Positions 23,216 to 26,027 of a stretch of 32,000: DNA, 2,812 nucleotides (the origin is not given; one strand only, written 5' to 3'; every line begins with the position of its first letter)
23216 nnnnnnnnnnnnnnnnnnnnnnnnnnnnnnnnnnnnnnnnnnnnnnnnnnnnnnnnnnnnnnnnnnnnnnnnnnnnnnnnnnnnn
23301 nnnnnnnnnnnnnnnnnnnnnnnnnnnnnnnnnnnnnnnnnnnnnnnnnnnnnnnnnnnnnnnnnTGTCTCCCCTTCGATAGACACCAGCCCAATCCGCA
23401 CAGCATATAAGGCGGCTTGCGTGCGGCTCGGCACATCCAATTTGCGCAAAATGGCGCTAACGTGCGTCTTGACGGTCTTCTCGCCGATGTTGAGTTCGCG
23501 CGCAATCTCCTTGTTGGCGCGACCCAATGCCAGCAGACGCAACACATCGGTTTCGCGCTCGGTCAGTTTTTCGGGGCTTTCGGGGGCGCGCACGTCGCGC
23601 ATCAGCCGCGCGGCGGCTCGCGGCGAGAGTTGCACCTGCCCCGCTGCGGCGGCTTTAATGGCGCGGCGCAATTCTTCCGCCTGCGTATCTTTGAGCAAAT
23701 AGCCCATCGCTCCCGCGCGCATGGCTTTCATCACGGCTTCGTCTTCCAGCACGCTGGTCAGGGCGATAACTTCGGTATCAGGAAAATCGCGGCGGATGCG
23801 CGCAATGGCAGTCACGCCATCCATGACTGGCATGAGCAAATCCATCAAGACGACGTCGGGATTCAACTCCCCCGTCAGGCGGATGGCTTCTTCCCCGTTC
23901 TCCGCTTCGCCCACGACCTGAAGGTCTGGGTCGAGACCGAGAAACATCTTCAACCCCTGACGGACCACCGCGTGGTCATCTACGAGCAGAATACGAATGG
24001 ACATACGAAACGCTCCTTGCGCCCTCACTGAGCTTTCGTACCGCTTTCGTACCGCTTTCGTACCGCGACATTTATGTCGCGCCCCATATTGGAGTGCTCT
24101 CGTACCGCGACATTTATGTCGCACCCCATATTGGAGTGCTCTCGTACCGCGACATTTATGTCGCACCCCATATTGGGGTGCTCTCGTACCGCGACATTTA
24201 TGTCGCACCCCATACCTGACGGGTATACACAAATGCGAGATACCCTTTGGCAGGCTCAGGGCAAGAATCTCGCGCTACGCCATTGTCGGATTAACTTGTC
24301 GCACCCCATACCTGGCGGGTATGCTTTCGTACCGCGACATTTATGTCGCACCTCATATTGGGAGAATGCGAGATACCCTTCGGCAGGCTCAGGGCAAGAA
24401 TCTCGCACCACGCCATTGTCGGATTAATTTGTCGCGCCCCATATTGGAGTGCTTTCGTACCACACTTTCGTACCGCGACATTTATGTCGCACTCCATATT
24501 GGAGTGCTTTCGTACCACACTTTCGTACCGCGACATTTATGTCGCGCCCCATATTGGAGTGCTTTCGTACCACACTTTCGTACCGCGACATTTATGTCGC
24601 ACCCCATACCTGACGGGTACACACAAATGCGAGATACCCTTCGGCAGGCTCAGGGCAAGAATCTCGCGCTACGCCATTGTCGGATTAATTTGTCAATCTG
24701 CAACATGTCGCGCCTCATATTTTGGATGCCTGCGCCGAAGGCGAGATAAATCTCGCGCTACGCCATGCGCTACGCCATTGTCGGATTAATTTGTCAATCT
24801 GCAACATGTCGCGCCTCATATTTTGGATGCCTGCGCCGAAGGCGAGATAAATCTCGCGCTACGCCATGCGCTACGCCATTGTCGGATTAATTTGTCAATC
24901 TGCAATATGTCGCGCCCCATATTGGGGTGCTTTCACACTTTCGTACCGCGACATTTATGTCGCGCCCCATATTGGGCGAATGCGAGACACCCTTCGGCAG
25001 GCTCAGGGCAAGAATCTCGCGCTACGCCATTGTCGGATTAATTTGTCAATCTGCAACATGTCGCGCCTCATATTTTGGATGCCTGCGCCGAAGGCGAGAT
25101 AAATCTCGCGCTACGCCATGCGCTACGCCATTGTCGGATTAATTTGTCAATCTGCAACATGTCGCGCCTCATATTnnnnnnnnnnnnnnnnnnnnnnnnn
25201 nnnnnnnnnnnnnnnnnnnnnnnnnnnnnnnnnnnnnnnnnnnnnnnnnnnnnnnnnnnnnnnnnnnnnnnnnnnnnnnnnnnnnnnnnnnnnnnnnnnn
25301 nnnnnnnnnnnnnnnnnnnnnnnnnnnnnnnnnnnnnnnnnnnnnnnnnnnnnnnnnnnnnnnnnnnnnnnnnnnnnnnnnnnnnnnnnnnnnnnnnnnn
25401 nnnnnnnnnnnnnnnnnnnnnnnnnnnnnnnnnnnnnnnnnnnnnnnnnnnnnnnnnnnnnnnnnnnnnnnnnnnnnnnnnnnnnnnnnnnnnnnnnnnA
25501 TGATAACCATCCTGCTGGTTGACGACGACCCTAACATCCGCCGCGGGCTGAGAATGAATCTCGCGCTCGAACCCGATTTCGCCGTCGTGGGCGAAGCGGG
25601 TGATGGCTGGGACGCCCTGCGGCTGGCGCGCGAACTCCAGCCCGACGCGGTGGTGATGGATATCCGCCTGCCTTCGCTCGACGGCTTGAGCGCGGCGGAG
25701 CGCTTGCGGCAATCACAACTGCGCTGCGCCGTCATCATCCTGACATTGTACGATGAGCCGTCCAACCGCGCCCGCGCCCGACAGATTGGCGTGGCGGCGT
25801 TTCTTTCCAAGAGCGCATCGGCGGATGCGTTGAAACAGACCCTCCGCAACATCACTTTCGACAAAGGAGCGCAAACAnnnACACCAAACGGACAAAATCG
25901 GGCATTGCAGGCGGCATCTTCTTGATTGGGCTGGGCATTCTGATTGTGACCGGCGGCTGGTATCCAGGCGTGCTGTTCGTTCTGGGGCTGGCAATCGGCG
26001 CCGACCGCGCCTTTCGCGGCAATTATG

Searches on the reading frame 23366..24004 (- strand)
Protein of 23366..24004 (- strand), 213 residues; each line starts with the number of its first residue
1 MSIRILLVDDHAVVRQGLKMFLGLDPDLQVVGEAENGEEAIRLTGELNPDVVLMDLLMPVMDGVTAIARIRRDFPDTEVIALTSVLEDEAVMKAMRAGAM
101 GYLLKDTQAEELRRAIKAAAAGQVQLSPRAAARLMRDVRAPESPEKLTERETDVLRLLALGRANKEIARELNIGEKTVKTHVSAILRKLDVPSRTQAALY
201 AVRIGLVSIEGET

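Call 40: search_protein_families(library=pfam, proteins=[window:23366-24004:-], max_evalue=0.001)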
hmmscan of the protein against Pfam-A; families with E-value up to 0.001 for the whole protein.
seq(213 aa): 5 families
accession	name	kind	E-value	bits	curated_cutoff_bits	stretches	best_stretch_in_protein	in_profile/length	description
PF00072.30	Response_reg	-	2.3e-29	102.2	30.2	1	5-117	1-111/111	Response regulator receiver domain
PF00196.25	GerE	-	1.9e-21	75.9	23.5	1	146-201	2-57/57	Bacterial regulatory proteins, luxR family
PF08281.18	Sigma70_r4_2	-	1.4e-06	28.3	25.7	1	145-189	9-54/54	Sigma-70, region 4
PF04545.22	Sigma70_r4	-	5.5e-05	23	24.1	1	146-189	4-48/50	Sigma-70, region 4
PF19610.4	DUF6115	-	0.00079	20.3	27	0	98-179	47-128/134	Family of unknown function (DUF6115)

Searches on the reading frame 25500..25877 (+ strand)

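Call 40: search_protein_families(library=pfam, proteins=[window:25500-25877:+], max_evalue=0.001)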
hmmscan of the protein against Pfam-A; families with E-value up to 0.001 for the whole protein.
seq(126 aa): 1 family
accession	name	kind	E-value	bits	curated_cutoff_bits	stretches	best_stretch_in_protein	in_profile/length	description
PF00072.30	Response_reg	-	1.6e-25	89.9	30.2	1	4-115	1-110/111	Response regulator receiver domain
